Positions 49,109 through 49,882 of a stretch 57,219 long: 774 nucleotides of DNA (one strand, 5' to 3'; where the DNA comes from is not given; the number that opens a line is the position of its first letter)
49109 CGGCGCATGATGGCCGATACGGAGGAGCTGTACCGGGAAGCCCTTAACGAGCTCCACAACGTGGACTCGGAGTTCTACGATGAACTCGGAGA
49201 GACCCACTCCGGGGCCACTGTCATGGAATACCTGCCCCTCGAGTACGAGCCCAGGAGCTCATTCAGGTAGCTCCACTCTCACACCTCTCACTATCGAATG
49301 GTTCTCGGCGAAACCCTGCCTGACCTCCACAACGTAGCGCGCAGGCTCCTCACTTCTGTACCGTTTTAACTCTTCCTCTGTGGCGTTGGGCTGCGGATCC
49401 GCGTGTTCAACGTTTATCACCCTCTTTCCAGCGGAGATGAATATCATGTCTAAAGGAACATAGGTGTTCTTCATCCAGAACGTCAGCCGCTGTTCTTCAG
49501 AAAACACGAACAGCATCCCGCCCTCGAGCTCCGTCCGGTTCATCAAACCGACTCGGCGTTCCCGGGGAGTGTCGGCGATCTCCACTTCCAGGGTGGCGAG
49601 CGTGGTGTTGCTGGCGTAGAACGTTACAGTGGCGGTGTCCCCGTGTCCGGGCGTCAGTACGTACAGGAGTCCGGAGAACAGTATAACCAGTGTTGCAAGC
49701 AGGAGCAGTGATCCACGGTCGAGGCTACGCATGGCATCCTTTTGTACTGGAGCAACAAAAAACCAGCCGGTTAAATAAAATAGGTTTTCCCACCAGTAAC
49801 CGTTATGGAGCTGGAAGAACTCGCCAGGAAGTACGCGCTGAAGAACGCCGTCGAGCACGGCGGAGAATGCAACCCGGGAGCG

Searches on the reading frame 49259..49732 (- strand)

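Call 9: search_protein_families(library=pfam, max_evalue=0.05, proteins=[window:49259-49732:-])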
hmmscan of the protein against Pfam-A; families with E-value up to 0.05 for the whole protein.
window:49259-49732:- (157 aa): 1 family
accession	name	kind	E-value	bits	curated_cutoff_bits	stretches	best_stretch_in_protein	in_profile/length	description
PF02643.20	DUF192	-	2.5e-29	101.7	27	1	49-154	2-95/96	Uncharacterized ACR, COG1430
